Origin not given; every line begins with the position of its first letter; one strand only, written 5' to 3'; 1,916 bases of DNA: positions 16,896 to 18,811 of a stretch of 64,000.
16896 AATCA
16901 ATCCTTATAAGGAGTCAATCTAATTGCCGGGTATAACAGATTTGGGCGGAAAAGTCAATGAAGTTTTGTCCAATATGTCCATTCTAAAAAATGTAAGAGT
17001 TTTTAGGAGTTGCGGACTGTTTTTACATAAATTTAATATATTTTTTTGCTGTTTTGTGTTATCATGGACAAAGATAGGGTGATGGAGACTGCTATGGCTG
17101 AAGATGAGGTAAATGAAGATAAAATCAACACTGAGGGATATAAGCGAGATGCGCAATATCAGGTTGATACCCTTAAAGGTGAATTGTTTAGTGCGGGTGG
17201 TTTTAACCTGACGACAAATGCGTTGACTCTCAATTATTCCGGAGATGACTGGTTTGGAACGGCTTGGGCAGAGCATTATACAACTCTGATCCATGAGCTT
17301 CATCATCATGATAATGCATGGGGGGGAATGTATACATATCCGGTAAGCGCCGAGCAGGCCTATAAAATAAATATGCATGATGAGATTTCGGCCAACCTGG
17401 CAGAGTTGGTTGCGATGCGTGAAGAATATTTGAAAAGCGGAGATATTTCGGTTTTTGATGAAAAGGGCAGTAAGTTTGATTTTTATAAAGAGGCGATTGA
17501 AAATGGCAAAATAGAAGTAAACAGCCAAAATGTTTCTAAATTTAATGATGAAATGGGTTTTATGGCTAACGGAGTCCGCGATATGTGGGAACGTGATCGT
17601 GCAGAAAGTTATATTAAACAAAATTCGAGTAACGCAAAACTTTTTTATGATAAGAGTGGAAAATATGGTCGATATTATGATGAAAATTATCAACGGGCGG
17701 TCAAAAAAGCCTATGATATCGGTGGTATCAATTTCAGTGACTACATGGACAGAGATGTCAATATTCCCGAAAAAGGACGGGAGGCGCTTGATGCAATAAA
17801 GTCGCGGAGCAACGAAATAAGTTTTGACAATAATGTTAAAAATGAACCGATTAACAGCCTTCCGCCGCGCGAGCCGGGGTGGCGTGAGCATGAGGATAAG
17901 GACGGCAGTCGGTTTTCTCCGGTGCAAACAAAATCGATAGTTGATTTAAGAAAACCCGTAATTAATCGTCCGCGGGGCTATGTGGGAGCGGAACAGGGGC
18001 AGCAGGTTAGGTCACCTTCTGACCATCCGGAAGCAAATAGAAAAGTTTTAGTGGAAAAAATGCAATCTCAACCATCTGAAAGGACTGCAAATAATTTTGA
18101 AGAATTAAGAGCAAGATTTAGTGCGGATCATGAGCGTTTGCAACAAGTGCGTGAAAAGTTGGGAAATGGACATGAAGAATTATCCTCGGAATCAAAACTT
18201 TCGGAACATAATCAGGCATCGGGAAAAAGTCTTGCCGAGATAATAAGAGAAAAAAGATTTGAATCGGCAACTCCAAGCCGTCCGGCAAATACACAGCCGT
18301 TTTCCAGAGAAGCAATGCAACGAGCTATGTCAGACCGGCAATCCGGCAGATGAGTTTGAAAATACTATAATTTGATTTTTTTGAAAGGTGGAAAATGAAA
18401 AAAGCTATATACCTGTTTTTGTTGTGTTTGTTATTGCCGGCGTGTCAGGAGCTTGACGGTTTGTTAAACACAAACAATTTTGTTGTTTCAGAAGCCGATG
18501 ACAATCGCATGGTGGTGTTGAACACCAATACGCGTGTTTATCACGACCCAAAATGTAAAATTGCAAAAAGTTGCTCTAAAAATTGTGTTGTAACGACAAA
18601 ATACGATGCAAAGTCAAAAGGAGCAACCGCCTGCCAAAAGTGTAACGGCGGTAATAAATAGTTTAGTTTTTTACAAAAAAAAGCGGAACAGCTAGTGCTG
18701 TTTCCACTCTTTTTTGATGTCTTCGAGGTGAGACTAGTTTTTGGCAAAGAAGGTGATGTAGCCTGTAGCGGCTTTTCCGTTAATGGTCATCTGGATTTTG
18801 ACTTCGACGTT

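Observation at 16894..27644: ~10.7-kb accessory region of mosaic composition between the repeat protein and fadL, with no integrase or tRNA at its borders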

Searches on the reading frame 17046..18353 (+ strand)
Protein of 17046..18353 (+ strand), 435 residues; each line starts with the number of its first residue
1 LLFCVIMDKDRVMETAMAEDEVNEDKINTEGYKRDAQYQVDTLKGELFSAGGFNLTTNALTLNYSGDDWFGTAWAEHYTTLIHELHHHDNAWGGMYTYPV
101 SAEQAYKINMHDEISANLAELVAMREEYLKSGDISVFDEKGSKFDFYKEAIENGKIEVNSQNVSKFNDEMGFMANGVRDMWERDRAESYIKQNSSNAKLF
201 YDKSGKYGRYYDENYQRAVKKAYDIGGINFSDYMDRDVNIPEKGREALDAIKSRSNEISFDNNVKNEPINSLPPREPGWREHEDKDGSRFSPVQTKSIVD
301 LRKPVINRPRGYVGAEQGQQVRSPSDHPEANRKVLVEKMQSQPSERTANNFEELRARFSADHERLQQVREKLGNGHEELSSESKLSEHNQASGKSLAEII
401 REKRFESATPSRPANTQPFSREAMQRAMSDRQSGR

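Call 5: search_protein_families(library=pfam, proteins=[window:17046-18353:+], max_evalue=0.01)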
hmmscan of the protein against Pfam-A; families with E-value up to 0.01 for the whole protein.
window:17046-18353:+ (435 aa): 0 families

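Call 27: search_protein_families(library=ncbifam, proteins=[window:17046-18353:+], max_evalue=0.1)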
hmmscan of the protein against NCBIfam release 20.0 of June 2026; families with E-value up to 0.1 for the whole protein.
window:17046-18353:+ (435 aa): 0 families

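Call 28: search_protein_families(library=phrogs, proteins=[window:17046-18353:+], max_evalue=0.01)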
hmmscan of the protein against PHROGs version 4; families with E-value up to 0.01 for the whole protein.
window:17046-18353:+ (435 aa): 0 families

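Call 29: search_protein_families(library=padloc, proteins=[window:17046-18353:+], max_evalue=0.01)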
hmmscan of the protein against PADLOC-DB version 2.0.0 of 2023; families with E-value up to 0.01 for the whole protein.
window:17046-18353:+ (435 aa): 0 families

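Call 43: find_homologous_proteins(query=window:17046-18353:+, max_evalue=0.001)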
Query window:17046-18353:+ (435 aa): 45 proteins with E <= 0.001 among 3897 candidates.
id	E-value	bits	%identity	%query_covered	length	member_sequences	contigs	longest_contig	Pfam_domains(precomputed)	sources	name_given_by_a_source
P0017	8.0e-291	982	100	100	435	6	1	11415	-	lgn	-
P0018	3.8e-206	703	74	96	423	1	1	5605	-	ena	-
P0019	1.5e-67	247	48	51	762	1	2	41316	-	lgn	-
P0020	3.3e-66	242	47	51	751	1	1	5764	-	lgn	-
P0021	5.6e-66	242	47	51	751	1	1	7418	-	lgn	-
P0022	1.3e-63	234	46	51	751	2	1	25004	-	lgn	-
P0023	2.9e-63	233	49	50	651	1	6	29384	-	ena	-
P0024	3.0e-63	233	49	50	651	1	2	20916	-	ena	-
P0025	3.4e-63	233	48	51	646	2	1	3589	-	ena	-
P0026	3.6e-63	232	48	51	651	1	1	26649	-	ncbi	-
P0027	4.0e-63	232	49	50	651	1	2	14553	-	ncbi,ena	-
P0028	5.0e-63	232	49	50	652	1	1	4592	-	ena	-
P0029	1.4e-62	231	53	40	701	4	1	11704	-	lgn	-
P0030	2.0e-62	230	46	50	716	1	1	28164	-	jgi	-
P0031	2.9e-62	230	48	50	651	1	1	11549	-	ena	-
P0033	1.5e-61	227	48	51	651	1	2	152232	-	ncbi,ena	-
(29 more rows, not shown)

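Call 44: find_encoding_contigs(protein=P0033, flank=8000, max_places=3)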
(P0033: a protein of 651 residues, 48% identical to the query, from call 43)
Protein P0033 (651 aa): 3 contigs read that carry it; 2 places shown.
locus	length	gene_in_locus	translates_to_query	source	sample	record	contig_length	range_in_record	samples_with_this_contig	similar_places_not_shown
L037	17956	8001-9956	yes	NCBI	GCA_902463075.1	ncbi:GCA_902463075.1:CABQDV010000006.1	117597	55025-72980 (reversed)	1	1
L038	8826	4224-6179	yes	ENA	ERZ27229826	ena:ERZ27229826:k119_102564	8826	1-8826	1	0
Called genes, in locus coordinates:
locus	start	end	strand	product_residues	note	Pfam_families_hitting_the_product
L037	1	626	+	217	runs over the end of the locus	PF14622:Ribonucleas_3_3, PF00636:Ribonuclease_3, PF00035:dsrm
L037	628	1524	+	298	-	PF00350:Dynamin_N (faint), PF01926:MMR_HSR1, PF02421:FeoB_N, PF03193:RsgA_GTPase (faint), PF10662:PduV-EutP (faint), PF00009:GTP_EFTU, PF07650:KH_2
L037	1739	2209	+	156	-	PF00572:Ribosomal_L13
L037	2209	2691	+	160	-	PF00380:Ribosomal_S9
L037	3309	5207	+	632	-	-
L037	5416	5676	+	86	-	PF10073:GapR_DNA-bd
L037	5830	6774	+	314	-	-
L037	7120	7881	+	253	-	PF00583:Acetyltransf_1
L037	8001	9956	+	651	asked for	-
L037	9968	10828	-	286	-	PF24827:AstE_AspA_cat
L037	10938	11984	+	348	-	PF10110:GPDPase_memb (weak)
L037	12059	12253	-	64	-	-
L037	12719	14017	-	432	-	PF01595:CNNM, PF00571:CBS, PF03471:CorC_HlyC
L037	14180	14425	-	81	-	-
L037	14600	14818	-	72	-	-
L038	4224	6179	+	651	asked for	-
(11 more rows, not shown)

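Call 45: find_encoding_contigs(protein=P0019, flank=8000, max_places=3)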
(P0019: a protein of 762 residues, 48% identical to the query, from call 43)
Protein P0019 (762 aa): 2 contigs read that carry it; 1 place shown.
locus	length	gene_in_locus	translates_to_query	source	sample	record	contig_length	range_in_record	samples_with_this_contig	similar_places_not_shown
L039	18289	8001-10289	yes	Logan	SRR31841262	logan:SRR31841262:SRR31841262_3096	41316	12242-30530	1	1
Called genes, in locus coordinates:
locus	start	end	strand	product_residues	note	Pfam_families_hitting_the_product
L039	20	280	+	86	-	-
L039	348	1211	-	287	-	PF11276:DUF3078 (weak)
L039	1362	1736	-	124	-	-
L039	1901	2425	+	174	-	PF13023:HD_3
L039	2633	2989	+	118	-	PF00515:TPR_1 (weak), PF07719:TPR_2 (faint), PF13371:TPR_9 (faint), PF13414:TPR_11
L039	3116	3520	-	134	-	-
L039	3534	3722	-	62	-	-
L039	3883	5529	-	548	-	-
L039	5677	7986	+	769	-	-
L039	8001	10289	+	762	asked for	-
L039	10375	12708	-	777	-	PF00580:UvrD-helicase, PF01443:Viral_helicase1 (faint), PF13245:AAA_19, PF13604:AAA_30 (faint), PF13361:UvrD_C, PF13538:UvrD_C_2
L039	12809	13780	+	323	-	PF20030:bpMoxR, PF07726:AAA_3, PF07728:AAA_5, PF17863:AAA_lid_2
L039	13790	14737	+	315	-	PF01882:DUF58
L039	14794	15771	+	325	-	-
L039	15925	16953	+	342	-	PF01063:Aminotran_4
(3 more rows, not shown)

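Call 47: search_solved_structures(query=window:17046-18353:+, max_evalue=1)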
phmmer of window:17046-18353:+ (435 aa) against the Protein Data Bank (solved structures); distinct sequences matched with E-value up to 1: 0.

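Call 81: predict_structure(alignment_id=A4)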
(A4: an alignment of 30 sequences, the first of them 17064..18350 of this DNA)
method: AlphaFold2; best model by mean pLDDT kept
length: 429 residues; sequences in the alignment: 30
mean_pLDDT: 75.8   pTM: 0.68
mean pLDDT of the five models: 75.8, 74.9, 74.4, 74.1, 73.9
residues with pLDDT >= 90: 214; 70-90: 58; 50-70: 63; < 50: 94
segments of 3 or more residues with pLDDT < 50: 1-20, 63-66, 312-343, 369-387, 400-413, 427-429
pLDDT, mean of each block of 10 residues (from residue 1): 40 37 75 78 82 85 54 91 97 97 98 97 94 88 97 95 98 95 93 93 96 97 96 96 84 79 93 78 83 94 82 42 37 36 58 75 63 35 48 54 35 58 54
secondary structure, 60 per line:
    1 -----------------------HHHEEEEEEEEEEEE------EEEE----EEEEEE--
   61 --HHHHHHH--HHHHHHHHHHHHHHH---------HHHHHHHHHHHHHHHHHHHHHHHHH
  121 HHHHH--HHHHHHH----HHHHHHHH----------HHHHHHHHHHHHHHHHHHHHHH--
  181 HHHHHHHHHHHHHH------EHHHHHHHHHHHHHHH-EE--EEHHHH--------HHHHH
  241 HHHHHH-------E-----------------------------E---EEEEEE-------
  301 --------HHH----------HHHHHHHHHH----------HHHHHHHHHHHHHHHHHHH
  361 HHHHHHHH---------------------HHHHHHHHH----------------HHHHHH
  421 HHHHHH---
elements in order: E27-38 E45-48 E53-58 H63-69 H72-86 H96-125 H128-134 H139-146 H157-178 H181-194 H202-216 H224-227 H236-246 E288-293 H322-331 H342-368 H390-398 H415-426

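Call 85: fold_search(model_id=the predicted structure, library=pdb)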
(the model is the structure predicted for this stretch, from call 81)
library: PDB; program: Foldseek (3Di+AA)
matches with E <= 10: 41; with E <= 0.001: 0
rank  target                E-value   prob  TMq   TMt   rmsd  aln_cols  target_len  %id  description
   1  4j8d_B                1.7e+00  0.03  0.07  0.15  15.5       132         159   14  Middle domain of Hsc70-interacting protein, crystal form II (released 2013-07-03)
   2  9qpv                  1.8e+00  0.02  0.10  0.05  17.7       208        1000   15  Pseudomonas aeruginosa Ptx2 toxin (released 2025-07-16)
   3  8auw_C                2.0e+00  0.04  0.10  0.21  23.5       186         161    9  Cryo-EM structure of human BIRC6 in complex with SMAC. (released 2023-02-15)
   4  7eqf_D                2.2e+00  0.03  0.09  0.18  17.2       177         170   14  Crystal Structure of a Transcription Factor in complex with Ligand (released 2022-04-27)
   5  1g73_A                2.4e+00  0.04  0.10  0.21  18.5       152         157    8  CRYSTAL STRUCTURE OF SMAC BOUND TO XIAP-BIR3 DOMAIN (released 2001-01-10)
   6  4tx5_A                2.7e+00  0.03  0.09  0.20  23.1       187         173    9  Crystal structure of Smac-DIABLO (in space group P65) (released 2015-07-15)
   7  6jx6_C                4.0e+00  0.02  0.09  0.19  22.8       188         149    9  Tetrameric form of Smac (released 2019-12-04)
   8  9n0i_E                4.2e+00  0.02  0.07  0.21  19.0       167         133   14  Crystal structure of KABLE double mutant (Lys14Pro, Leu20Trp) (released 2025-08-20)
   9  4tx5_B                5.2e+00  0.02  0.11  0.23  24.0       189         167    8  Crystal structure of Smac-DIABLO (in space group P65) (released 2015-07-15)
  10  6vxf_A                5.8e+00  0.02  0.14  0.12  15.2       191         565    8  Structure of apo-closed ABCG2 (released 2020-05-13)
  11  9k85_A                5.8e+00  0.02  0.08  0.13  14.7       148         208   12  Cryo-EM structure of designed zinc-induced filament Fiber-n6-Zn1-HEHE-46 (released 2025-10-29)
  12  5cwq                  5.8e+00  0.01  0.10  0.17  17.9       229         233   13  Crystal structure of de novo designed helical repeat protein DHR81 (released 2015-12-16)
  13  3euh_A                5.8e+00  0.01  0.09  0.11  16.4       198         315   13  Crystal Structure of the MukE-MukF Complex (released 2009-01-20)
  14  8e12_C                5.8e+00  0.01  0.07  0.13  15.7       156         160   12  Homotrimeric variant of tcTRP9, BGL14 (released 2023-04-12)
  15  8e2i_E                6.1e+00  0.01  0.08  0.16  22.6       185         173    9  Cryo-EM structure of BIRC6/Smac (released 2023-02-15)
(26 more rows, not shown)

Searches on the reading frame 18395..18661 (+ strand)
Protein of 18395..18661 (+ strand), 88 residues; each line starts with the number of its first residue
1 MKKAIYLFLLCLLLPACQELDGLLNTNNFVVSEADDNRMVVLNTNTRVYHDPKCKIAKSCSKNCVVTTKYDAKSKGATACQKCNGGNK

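Call 6: search_protein_families(library=pfam, proteins=[window:18395-18661:+], max_evalue=0.01)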
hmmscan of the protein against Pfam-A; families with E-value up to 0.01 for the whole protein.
window:18395-18661:+ (88 aa): 1 family
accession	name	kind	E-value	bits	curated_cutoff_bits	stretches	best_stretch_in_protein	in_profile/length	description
PF02805.21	Ada_Zn_binding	-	0.00037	20.9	23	1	36-84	14-63/65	Metal binding domain of Ada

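Call 27: search_protein_families(library=ncbifam, proteins=[window:18395-18661:+], max_evalue=0.1)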
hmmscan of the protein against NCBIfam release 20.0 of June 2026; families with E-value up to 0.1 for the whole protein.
window:18395-18661:+ (88 aa): 0 families

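Call 28: search_protein_families(library=phrogs, proteins=[window:18395-18661:+], max_evalue=0.01)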
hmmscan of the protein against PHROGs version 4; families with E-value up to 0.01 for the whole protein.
window:18395-18661:+ (88 aa): 1 family
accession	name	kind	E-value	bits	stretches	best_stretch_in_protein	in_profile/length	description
phrog_14556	-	unknown function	0.0094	15.7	0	29-84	398-450/451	-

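Call 29: search_protein_families(library=padloc, proteins=[window:18395-18661:+], max_evalue=0.01)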
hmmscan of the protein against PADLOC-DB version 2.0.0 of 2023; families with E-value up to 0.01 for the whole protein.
window:18395-18661:+ (88 aa): 0 families

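Call 32: find_encoding_contigs(protein=window:18395-18661:+, flank=10000, max_places=10)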
Protein window:18395-18661:+ (88 aa): 10 contigs read that carry it; 9 places shown.
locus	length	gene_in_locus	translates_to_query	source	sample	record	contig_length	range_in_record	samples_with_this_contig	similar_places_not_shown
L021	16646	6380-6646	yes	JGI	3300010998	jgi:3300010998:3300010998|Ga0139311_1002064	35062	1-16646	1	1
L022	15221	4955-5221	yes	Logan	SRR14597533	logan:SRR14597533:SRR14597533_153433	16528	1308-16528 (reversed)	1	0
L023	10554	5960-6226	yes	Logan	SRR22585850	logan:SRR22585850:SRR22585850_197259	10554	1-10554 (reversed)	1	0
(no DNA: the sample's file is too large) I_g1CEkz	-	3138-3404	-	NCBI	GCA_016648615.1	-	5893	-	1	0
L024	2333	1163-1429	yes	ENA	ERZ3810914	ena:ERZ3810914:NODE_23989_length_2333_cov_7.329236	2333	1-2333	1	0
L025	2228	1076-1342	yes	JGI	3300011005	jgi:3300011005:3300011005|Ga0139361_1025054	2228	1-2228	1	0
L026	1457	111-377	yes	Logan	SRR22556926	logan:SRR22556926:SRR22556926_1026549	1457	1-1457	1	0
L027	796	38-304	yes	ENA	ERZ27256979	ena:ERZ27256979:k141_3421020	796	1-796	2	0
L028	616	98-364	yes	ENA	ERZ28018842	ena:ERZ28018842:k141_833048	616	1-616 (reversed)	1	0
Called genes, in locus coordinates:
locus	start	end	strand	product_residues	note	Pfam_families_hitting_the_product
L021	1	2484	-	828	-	?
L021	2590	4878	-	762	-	-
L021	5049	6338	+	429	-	-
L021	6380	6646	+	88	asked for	-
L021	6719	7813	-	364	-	-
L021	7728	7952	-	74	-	-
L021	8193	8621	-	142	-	-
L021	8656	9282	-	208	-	-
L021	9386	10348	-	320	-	PF01699:Na_Ca_ex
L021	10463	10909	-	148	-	-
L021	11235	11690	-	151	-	-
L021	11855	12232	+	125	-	-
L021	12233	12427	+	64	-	-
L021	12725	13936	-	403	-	PF09903:DUF2130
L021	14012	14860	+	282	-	PF01734:Patatin, PF19890:DUF6363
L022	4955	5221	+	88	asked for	-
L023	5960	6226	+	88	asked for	-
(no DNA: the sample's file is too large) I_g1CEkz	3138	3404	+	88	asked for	-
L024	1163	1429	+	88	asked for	-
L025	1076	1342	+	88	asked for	-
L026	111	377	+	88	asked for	-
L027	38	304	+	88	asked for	-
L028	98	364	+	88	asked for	-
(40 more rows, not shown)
